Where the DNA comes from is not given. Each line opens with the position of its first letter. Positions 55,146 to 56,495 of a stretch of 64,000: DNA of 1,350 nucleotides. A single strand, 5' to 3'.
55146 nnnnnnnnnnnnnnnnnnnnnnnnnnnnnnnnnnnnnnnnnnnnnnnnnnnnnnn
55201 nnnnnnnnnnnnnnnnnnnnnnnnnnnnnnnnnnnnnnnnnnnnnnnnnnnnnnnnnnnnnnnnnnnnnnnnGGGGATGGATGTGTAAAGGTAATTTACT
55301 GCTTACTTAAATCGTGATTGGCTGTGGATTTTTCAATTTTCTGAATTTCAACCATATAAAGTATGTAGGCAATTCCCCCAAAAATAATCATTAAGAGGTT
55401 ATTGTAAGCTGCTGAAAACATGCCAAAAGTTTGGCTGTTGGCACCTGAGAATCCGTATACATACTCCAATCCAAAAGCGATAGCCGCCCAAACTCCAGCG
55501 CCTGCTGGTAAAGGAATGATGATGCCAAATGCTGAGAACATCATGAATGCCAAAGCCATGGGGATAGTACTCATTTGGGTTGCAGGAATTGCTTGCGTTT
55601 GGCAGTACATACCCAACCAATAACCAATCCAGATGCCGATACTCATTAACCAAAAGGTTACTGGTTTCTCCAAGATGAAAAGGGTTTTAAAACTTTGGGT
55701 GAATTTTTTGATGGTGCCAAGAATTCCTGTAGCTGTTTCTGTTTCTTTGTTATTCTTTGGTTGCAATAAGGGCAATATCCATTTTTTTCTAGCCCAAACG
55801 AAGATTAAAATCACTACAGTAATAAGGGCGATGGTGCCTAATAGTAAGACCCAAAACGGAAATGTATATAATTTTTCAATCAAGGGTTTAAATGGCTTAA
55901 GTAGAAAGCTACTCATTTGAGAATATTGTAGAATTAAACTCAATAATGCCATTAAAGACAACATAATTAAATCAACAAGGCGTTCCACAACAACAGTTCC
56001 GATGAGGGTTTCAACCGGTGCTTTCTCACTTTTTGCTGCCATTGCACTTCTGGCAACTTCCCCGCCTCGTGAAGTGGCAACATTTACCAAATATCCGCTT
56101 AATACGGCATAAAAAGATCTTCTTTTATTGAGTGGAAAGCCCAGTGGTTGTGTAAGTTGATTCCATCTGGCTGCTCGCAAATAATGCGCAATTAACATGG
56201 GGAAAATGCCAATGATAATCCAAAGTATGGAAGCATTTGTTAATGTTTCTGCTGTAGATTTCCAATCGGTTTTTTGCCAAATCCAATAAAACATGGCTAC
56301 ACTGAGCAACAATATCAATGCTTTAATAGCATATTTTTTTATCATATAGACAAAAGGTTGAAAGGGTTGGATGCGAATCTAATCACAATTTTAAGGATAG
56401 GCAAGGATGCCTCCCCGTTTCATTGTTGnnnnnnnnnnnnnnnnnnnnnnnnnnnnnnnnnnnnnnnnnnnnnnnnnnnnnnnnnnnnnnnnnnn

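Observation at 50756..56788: Operon panD - LPG-synthase-TM flippase-like protein - RfaE-II nucleotidyltransferase - membrane GT2 - giant multi-LTD secreted protein: candidate cell-surface glycolipid/glycoconjugate module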

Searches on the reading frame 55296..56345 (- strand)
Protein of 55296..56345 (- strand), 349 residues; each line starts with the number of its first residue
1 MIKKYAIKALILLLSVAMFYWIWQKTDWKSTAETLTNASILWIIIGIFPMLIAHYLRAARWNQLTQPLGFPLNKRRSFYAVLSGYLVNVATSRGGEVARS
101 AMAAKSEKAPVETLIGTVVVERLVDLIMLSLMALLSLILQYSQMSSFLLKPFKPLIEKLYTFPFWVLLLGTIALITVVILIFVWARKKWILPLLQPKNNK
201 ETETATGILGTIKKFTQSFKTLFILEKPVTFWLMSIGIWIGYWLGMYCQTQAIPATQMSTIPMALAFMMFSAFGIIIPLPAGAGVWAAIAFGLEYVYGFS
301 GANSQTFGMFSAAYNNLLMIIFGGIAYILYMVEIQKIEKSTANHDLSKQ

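Call 4: search_protein_families(library=pfam, proteins=[window:55296-56345:-], max_evalue=0.01)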
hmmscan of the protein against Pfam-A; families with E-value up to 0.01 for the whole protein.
window:55296-56345:- (349 aa): 1 family
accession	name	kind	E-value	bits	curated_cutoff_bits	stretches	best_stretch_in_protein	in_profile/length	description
PF03706.18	LPG_synthase_TM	-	1.3e-29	104.1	33.4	1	12-321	5-300/302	Lysylphosphatidylglycerol synthase TM region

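Call 5: search_protein_families(library=ncbifam, proteins=[window:55296-56345:-], max_evalue=0.01)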
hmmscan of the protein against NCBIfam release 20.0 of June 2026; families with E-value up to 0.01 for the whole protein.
window:55296-56345:- (349 aa): 1 family
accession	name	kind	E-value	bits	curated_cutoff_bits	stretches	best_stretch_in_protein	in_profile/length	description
TIGR00374.1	TIGR00374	subfamily_domain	2e-19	70.2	43.2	1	12-336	5-319/323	flippase-like domain-containing protein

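Call 16: find_homologous_proteins(query=window:55296-56345:-, max_evalue=0.00001)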
Query window:55296-56345:- (349 aa): 198 proteins with E <= 0.00001 among 8000 candidates; the best 120 are listed.
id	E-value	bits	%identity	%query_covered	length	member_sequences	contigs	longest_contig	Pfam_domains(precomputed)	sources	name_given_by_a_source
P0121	6.1e-221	751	100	100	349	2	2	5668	PF03706.19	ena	-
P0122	6.5e-192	655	86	98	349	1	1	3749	PF03706.19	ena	-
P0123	2.9e-186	637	84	98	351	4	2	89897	PF03706.19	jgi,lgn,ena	-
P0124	4.6e-165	567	73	99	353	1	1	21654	PF03706.19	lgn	-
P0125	1.1e-110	388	55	97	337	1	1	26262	PF03706.19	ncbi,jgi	ncbi:MAG: lysylphosphatidylglycerol synthase transmembrane domain-containing protein [Bacteroidota b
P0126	1.7e-110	388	55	98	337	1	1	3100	PF03706.19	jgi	jgi:uncharacterized protein (TIRG00374 family)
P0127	5.0e-110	386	55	97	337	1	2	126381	PF03706.19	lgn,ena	-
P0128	1.5e-108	381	54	99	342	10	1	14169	PF03706.19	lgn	-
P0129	2.3e-108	381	55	97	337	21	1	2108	PF03706.19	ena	-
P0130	6.2e-107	376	55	97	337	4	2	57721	PF03706.19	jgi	jgi:uncharacterized protein (TIRG00374 family)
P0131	3.6e-105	370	54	97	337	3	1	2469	PF03706.19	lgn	-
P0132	1.3e-99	352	52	96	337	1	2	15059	PF03706.19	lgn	-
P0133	2.1e-86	308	47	98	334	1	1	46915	PF03706.19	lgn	-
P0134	1.0e-84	303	47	97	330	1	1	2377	PF03706.19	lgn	-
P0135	1.1e-84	303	48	97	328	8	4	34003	PF03706.19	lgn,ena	-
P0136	6.0e-84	300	46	95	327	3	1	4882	PF03706.19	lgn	-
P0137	7.9e-84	300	46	97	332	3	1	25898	PF03706.19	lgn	-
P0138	2.5e-83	298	46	97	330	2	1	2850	PF03706.19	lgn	-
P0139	2.8e-83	298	45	97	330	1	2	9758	PF03706.19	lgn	-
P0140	1.9e-82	295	44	97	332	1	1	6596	PF03706.19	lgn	-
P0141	2.4e-82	295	43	97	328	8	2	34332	PF03706.19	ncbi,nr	ncbi:MAG: UPF0104 family protein [Bacteroidetes bacterium]|nr:UPF0104 family protein [Bacteroidota b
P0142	2.5e-82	295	45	96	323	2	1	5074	PF03706.19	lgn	-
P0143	3.5e-82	295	46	95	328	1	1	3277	PF03706.19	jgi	jgi:glycosyltransferase 2 family protein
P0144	4.3e-82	294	45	97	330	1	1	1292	PF03706.19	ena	-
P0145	5.2e-82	294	46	97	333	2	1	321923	PF03706.19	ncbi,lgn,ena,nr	ncbi:MAG: flippase-like domain-containing protein [Bacteroidetes bacterium]|nr:flippase-like domain-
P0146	7.4e-82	293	45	97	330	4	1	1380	PF03706.19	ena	-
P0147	7.6e-82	293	46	97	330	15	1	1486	PF03706.19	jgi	jgi:uncharacterized protein (TIRG00374 family)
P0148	9.1e-82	293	44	97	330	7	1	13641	PF03706.19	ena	-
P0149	1.5e-81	292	43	97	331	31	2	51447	PF03706.19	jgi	jgi:uncharacterized protein (TIRG00374 family)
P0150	1.5e-81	292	43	96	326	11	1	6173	PF03706.19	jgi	-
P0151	1.9e-81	292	44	97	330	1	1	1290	PF03706.19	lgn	-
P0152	3.7e-81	291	43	97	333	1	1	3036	PF03706.19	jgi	jgi:glycosyltransferase 2 family protein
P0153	4.7e-81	291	45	97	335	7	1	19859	PF03706.19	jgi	-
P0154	1.9e-80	289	46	96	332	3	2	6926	PF03706.19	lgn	-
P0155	2.5e-80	288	45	100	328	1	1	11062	PF03706.19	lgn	-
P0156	4.7e-80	288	45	97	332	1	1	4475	PF03706.19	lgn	-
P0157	9.2e-80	287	43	98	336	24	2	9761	PF03706.19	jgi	jgi:hypothetical protein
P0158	1.1e-79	286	45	96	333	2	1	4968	PF03706.19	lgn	-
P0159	1.8e-79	286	48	91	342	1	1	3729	PF03706.19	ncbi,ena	-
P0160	2.6e-79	285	44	97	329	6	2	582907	PF03706.19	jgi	jgi:uncharacterized protein (TIRG00374 family)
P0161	2.7e-79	285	45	95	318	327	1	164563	PF03706.19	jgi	jgi:glycosyltransferase 2 family protein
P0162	3.0e-79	285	45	97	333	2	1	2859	PF03706.19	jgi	jgi:uncharacterized protein (TIRG00374 family)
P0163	3.3e-79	285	43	95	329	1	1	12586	PF03706.19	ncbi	-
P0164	3.8e-79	285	43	98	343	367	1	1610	PF03706.19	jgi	jgi:uncharacterized protein (TIRG00374 family)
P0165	4.9e-79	284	44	95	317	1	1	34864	PF03706.19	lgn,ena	-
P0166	5.3e-79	284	42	97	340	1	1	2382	PF03706.19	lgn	-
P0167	5.6e-79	284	45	95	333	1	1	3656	PF03706.19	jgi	jgi:uncharacterized protein (TIRG00374 family)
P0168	5.9e-79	284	45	98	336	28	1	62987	PF03706.19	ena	-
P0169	6.2e-79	284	45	97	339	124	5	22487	PF03706.19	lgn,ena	-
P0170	8.9e-79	283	44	97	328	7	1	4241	PF03706.19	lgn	-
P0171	9.4e-79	283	45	94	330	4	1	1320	PF03706.19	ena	-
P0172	1.1e-78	283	45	97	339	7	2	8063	PF03706.19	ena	-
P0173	3.9e-78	281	43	97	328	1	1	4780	PF03706.19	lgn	-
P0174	5.5e-78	281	43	97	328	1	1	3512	PF03706.19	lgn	-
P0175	7.2e-78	280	46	90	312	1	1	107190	PF03706.19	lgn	-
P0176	7.6e-78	280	45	95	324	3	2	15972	PF03706.19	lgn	-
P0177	8.3e-78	280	43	96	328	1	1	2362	PF03706.19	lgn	-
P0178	9.2e-78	280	42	97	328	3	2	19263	PF03706.19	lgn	-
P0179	9.3e-78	280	43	96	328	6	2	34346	PF03706.19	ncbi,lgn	-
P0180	9.5e-78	280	43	96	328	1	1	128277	PF03706.19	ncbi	ncbi:MAG: lysylphosphatidylglycerol synthase transmembrane domain-containing protein [Bacteroidota b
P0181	9.6e-78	280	43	94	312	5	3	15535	PF03706.19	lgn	-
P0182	1.4e-77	279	42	96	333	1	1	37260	PF03706.19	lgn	-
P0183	1.6e-77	279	43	96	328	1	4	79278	PF03706.19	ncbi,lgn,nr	ncbi:MAG: flippase-like domain-containing protein [Bacteroidetes bacterium]|nr:flippase-like domain-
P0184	1.6e-77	279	43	96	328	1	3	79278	PF03706.19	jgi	-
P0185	1.6e-77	279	43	96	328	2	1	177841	PF03706.19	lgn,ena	-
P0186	1.7e-77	279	43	97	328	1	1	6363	PF03706.19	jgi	jgi:uncharacterized protein (TIRG00374 family)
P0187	4.0e-77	278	43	97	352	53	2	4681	PF03706.19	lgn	-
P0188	4.7e-77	278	43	99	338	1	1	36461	PF03706.19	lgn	-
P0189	5.0e-77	278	41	97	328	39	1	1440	PF03706.19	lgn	-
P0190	5.4e-77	277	43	98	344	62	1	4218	PF03706.19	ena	-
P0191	6.1e-77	277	42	96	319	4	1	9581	PF03706.19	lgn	-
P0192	9.1e-77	277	42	98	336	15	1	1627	PF03706.19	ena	-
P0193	1.3e-76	276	43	95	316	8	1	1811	PF03706.19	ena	-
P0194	1.6e-76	276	43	97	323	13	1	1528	PF03706.19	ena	-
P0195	1.7e-76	276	43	96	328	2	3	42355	PF03706.19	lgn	-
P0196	2.9e-76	275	43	94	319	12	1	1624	PF03706.19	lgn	-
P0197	3.1e-76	275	42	96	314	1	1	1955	PF03706.19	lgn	-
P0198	4.6e-76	274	42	94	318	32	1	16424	PF03706.19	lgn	-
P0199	6.2e-76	274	45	91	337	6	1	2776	PF03706.19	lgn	-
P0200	8.4e-76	274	42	97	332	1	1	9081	PF03706.19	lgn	-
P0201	1.9e-75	272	44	93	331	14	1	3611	PF03706.19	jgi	jgi:uncharacterized protein (TIRG00374 family)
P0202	2.1e-75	272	43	97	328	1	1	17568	PF03706.19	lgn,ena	-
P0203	2.2e-75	272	42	94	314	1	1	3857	PF03706.19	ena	-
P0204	2.5e-75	272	44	94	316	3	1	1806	PF03706.19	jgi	jgi:uncharacterized protein (TIRG00374 family)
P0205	2.8e-75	272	44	91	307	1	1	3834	PF03706.19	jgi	jgi:uncharacterized protein (TIRG00374 family)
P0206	3.6e-75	271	43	97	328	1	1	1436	PF03706.19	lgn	-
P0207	3.7e-75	271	41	100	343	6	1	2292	PF03706.19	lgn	-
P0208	4.0e-75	271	42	97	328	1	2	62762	PF03706.19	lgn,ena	-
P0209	4.0e-75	271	42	97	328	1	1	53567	PF03706.19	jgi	-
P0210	4.7e-75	271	43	95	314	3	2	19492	PF03706.19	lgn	-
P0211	4.8e-75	271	43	97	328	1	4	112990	PF03706.19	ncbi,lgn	-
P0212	5.1e-75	271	42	97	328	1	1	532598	PF03706.19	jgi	jgi:hypothetical protein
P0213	6.9e-75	271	43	95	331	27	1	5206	PF03706.19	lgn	-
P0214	8.2e-75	270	42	94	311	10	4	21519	PF03706.19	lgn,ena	-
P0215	8.5e-75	270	46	95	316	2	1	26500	PF03706.19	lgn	-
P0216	2.2e-74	269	45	90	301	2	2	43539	PF03706.19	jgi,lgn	jgi:uncharacterized protein (TIRG00374 family)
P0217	2.9e-74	269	43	98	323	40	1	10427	PF03706.19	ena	-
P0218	2.9e-74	269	43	96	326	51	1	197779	PF03706.19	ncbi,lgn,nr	ncbi:MAG: flippase-like domain-containing protein [Bacteroidia bacterium]|nr:flippase-like domain-co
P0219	4.3e-74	268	44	97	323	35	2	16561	PF03706.19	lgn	-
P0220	6.4e-74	267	41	95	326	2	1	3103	PF03706.19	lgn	-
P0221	7.9e-74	267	42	94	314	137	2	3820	PF03706.19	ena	-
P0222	1.5e-73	266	41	94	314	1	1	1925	PF03706.19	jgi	jgi:uncharacterized protein (TIRG00374 family)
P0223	2.2e-73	266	45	98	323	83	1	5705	PF03706.19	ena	-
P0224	6.2e-73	264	44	98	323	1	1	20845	PF03706.19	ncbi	-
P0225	6.4e-73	264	43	94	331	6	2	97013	PF03706.19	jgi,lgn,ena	-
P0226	7.7e-73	264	45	89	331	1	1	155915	PF03706.19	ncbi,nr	ncbi:MAG: flippase-like domain-containing protein [Bacteroidetes bacterium]|nr:flippase-like domain-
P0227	9.4e-73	264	42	96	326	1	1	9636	PF03706.19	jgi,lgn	-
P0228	4.6e-72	261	40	96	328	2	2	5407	PF03706.19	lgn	-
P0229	5.3e-72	261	41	99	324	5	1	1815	PF03706.19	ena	-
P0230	6.9e-72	261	44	95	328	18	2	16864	PF03706.19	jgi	-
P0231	1.1e-71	260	41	99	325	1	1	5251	PF03706.19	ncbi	-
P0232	1.4e-71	260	42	97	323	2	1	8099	PF03706.19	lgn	-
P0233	2.6e-71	259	41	93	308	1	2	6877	PF03706.19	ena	-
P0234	4.1e-71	258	41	95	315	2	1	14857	PF03706.19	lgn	-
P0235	4.8e-71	258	42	98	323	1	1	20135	PF03706.19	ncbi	-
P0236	4.9e-71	258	41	97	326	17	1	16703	PF03706.19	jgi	-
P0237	7.7e-68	247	43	87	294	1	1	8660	PF03706.19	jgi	jgi:uncharacterized protein (TIRG00374 family)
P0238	2.9e-67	245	39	98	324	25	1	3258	PF03706.19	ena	-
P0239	9.6e-67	244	39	97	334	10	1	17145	PF03706.19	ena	-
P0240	5.2e-65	238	40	93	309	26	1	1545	PF03706.19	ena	-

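Call 17: find_encoding_contigs(protein=P0145, flank=9000, max_places=1)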
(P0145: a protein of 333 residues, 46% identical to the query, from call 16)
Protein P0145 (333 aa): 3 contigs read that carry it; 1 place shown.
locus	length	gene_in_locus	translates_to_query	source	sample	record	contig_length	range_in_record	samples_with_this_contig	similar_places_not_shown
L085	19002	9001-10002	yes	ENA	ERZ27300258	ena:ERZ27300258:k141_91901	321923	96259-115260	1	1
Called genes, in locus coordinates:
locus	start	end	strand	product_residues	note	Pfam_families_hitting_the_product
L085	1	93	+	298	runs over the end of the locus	PF00491:Arginase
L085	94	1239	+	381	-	PF00266:Aminotran_5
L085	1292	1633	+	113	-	-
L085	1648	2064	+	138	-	PF01242:PTPS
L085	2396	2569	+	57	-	-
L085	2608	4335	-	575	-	PF00246:Peptidase_M14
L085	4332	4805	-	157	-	PF14126:DUF4293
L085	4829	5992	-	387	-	PF02518:HATPase_c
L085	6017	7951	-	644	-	PF00535:Glycos_transf_2, PF13641:Glyco_tranf_2_3, PF13632:Glyco_trans_2_3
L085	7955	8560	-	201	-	PF21176:RecR_HhH, PF02132:RecR_ZnF (weak), PF01751:Toprim, PF13662:Toprim_4, PF21175:RecR_C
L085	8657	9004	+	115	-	PF02261:Asp_decarbox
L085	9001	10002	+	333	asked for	PF03706:LPG_synthase_TM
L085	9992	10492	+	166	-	PF01467:CTP_transf_like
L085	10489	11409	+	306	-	PF03706:LPG_synthase_TM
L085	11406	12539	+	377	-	PF00535:Glycos_transf_2, PF10111:Glyco_tranf_2_2 (weak), PF13641:Glyco_tranf_2_3 (weak), PF13632:Glyco_trans_2_3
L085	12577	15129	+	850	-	PF00932:LTD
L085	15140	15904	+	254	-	PF03602:Cons_hypoth95 (weak), PF05175:MTS, PF06325:PrmA, PF13489:Methyltransf_23 (weak), PF12847:Methyltransf_18 (weak), PF01170:UPF0020, PF13847:Methyltransf_31, PF13649:Methyltransf_25, +3 more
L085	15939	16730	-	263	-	-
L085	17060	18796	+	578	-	PF13292:DXP_synthase_N, PF00456:Transketolase_N (weak), PF02775:TPP_enzyme_C (weak), PF13292:DXP_synthase_N, PF02779:Transket_pyr, PF02780:Transketolase_C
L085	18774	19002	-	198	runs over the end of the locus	PF00117:GATase, PF07722:Peptidase_C26 (weak)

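Call 18: find_encoding_contigs(protein=P0218, flank=9000, max_places=1)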
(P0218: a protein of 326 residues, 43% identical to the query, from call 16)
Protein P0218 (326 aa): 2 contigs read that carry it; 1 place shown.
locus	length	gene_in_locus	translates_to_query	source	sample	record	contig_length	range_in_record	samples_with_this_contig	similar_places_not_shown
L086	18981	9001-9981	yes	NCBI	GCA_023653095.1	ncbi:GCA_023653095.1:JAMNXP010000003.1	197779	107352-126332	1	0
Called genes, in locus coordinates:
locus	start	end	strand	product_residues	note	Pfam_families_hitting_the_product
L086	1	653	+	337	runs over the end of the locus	PF03486:HI0933_like (faint), PF07992:Pyr_redox_2, PF13738:Pyr_redox_3, PF00070:Pyr_redox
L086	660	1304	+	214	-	PF00912:Transgly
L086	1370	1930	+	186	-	PF08207:EFP_N, PF01132:EFP, PF09285:Elong-fact-P_C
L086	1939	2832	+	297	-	PF00491:Arginase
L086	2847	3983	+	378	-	PF00266:Aminotran_5, PF01212:Beta_elim_lyase (weak)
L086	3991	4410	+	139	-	PF01242:PTPS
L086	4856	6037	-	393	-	PF02518:HATPase_c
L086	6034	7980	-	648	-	PF00535:Glycos_transf_2, PF13641:Glyco_tranf_2_3, PF13632:Glyco_trans_2_3 (weak)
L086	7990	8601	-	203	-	PF21176:RecR_HhH, PF02132:RecR_ZnF (weak), PF01751:Toprim, PF13662:Toprim_4, PF21175:RecR_C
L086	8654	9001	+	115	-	PF02261:Asp_decarbox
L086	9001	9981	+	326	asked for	PF03706:LPG_synthase_TM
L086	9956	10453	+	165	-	PF01467:CTP_transf_like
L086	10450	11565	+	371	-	PF00535:Glycos_transf_2, PF13641:Glyco_tranf_2_3 (weak)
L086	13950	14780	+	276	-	PF05175:MTS, PF06325:PrmA, PF13489:Methyltransf_23 (weak), PF13847:Methyltransf_31, PF01170:UPF0020 (weak), PF08241:Methyltransf_11 (weak), PF08242:Methyltransf_12, PF13649:Methyltransf_25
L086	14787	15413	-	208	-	-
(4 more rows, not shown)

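Call 19: find_encoding_contigs(protein=P0212, flank=9000, max_places=1)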
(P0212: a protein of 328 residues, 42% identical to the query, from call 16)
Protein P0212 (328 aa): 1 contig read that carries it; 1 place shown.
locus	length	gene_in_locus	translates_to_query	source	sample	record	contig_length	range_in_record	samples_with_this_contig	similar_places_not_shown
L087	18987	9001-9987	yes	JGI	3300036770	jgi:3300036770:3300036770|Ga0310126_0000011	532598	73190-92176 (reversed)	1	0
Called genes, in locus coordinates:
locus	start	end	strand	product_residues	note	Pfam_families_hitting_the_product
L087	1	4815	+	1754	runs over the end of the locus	PF00082:Peptidase_S8, PF13927:Ig_3 (faint), PF13585:CHU_C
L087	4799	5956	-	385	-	PF02518:HATPase_c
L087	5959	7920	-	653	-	PF00535:Glycos_transf_2, PF13641:Glyco_tranf_2_3, PF13632:Glyco_trans_2_3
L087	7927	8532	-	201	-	PF21176:RecR_HhH, PF02132:RecR_ZnF (weak), PF01751:Toprim, PF13662:Toprim_4, PF21175:RecR_C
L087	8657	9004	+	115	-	PF02261:Asp_decarbox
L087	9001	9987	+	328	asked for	PF03706:LPG_synthase_TM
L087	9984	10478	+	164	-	PF01467:CTP_transf_like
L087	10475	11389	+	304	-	PF03706:LPG_synthase_TM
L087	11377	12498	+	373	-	PF13506:Glyco_transf_21 (faint), PF00535:Glycos_transf_2, PF13641:Glyco_tranf_2_3, PF13632:Glyco_trans_2_3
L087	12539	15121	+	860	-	PF00932:LTD, PF13585:CHU_C (weak)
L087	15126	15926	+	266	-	PF05971:Methyltransf_10 (weak), PF06325:PrmA (weak), PF05175:MTS, PF12847:Methyltransf_18 (weak), PF13847:Methyltransf_31 (weak), PF01170:UPF0020, PF08242:Methyltransf_12 (faint), PF13649:Methyltransf_25 (weak)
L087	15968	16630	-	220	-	-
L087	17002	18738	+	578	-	PF13292:DXP_synthase_N, PF00456:Transketolase_N, PF00676:E1_dh (weak), PF02775:TPP_enzyme_C (weak), PF13292:DXP_synthase_N, PF02779:Transket_pyr, PF02780:Transketolase_C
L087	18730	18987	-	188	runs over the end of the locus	PF00117:GATase, PF07722:Peptidase_C26 (weak)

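Call 25: find_encoding_contigs(protein=P0239, flank=9000, max_places=1)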
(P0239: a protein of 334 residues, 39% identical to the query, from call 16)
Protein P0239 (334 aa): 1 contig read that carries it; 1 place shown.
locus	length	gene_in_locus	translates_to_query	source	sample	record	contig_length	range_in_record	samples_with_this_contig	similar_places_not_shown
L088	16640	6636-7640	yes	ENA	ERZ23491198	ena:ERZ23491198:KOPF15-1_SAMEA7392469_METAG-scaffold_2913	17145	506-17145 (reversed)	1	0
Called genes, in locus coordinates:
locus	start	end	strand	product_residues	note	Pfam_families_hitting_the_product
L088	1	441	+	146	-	?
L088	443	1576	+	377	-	PF00266:Aminotran_5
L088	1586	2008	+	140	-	PF01242:PTPS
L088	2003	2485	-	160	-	-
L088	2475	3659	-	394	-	PF02518:HATPase_c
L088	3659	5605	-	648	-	PF00535:Glycos_transf_2, PF13641:Glyco_tranf_2_3, PF13632:Glyco_trans_2_3 (weak)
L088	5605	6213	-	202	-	PF21176:RecR_HhH, PF02132:RecR_ZnF (weak), PF01751:Toprim, PF13662:Toprim_4, PF21175:RecR_C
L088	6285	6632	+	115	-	PF02261:Asp_decarbox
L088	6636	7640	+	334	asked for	PF03706:LPG_synthase_TM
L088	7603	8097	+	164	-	PF01467:CTP_transf_like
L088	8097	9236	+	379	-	PF00535:Glycos_transf_2, PF10111:Glyco_tranf_2_2 (weak)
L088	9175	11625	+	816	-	PF00932:LTD (weak)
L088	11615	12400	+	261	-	PF05175:MTS, PF13847:Methyltransf_31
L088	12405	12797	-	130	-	-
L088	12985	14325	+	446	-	PF00456:Transketolase_N (weak), PF00676:E1_dh (weak), PF13292:DXP_synthase_N, PF02779:Transket_pyr, PF02780:Transketolase_C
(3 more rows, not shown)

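Call 26: find_encoding_contigs(protein=P0226, flank=9000, max_places=1)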
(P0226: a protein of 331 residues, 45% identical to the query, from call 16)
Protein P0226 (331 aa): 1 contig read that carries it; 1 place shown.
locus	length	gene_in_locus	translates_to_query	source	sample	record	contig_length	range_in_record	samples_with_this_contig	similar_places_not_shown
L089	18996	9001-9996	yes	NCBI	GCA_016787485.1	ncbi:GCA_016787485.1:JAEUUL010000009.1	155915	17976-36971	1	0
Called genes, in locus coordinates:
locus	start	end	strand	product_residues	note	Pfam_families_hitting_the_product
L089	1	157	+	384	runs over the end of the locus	PF00266:Aminotran_5, PF01212:Beta_elim_lyase (weak)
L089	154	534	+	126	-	-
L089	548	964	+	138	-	PF01242:PTPS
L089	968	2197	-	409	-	PF14388:DUF4419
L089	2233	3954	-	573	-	PF00246:Peptidase_M14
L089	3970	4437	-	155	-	PF14126:DUF4293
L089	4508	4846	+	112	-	PF04993:TfoX_N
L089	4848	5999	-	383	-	PF02518:HATPase_c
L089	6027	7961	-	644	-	PF00535:Glycos_transf_2, PF13641:Glyco_tranf_2_3, PF13632:Glyco_trans_2_3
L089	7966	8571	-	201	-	PF21176:RecR_HhH, PF02132:RecR_ZnF (weak), PF01751:Toprim, PF13662:Toprim_4, PF21175:RecR_C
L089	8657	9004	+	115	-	PF02261:Asp_decarbox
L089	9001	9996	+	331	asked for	PF03706:LPG_synthase_TM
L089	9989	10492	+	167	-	PF01467:CTP_transf_like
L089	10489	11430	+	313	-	PF03706:LPG_synthase_TM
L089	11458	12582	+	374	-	PF13506:Glyco_transf_21, PF00535:Glycos_transf_2, PF10111:Glyco_tranf_2_2 (weak), PF13641:Glyco_tranf_2_3, PF13632:Glyco_trans_2_3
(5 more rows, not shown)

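Call 27: find_encoding_contigs(protein=P0161, flank=9000, max_places=1)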
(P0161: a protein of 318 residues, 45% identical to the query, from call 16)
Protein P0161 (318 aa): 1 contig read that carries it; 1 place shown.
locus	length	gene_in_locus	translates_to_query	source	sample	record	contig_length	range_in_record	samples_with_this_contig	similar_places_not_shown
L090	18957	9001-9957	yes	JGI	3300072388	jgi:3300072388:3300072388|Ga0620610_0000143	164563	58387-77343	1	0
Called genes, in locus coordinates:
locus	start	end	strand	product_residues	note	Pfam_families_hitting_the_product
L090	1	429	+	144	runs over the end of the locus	-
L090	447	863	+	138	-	PF01242:PTPS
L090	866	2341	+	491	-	-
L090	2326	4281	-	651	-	PF00246:Peptidase_M14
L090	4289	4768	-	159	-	PF14126:DUF4293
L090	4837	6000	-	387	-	PF02518:HATPase_c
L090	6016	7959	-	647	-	PF00535:Glycos_transf_2, PF13641:Glyco_tranf_2_3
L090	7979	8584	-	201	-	PF21176:RecR_HhH, PF01751:Toprim (weak), PF13662:Toprim_4, PF21175:RecR_C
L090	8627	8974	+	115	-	PF02261:Asp_decarbox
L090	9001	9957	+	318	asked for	PF03706:LPG_synthase_TM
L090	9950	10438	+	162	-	PF01467:CTP_transf_like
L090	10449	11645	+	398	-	PF13506:Glyco_transf_21, PF00535:Glycos_transf_2, PF10111:Glyco_tranf_2_2, PF13641:Glyco_tranf_2_3, PF13632:Glyco_trans_2_3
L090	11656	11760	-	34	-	-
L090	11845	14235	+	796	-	PF00932:LTD (weak)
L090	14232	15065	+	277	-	PF12847:Methyltransf_18 (faint), PF05175:MTS, PF13847:Methyltransf_31, PF08242:Methyltransf_12 (weak), PF13649:Methyltransf_25, PF01170:UPF0020 (weak)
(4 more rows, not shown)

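Call 33: search_protein_families(library=pfam, proteins=[L087:12539-15121:+, L085:12577-15129:+], max_evalue=5)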
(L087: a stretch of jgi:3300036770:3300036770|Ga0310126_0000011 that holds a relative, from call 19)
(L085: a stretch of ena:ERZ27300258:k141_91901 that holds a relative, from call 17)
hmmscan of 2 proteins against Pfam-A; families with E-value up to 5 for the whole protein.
L087:12539-15121:+ (860 aa): 5 families
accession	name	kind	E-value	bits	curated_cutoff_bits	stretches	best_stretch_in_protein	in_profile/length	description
PF00932.25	LTD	-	1.8e-26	93.1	34.3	2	318-428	4-107/109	Lamin Tail Domain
PF13585.12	CHU_C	-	7.3e-07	29.7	27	1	766-842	4-72/86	CHU_C Type IX secretion signal domain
PF13205.12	Big_5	-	0.00071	20.7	23.6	1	228-302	21-92/105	Bacterial Ig-like domain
PF13860.13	FlgD_ig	-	0.028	14.8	27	1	782-844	14-77/79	FlgD Ig-like domain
PF04234.18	CopC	-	0.12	13.8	23.3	0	229-316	19-81/92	CopC domain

L085:12577-15129:+ (850 aa): 3 families
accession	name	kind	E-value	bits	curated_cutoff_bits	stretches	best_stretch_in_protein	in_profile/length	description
PF00932.25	LTD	-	1.8e-26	93.1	34.3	2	310-417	6-107/109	Lamin Tail Domain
PF13585.12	CHU_C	-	0.012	16.2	27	1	754-829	5-71/86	CHU_C Type IX secretion signal domain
PF13205.12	Big_5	-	0.016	16.4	23.6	1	487-567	24-104/105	Bacterial Ig-like domain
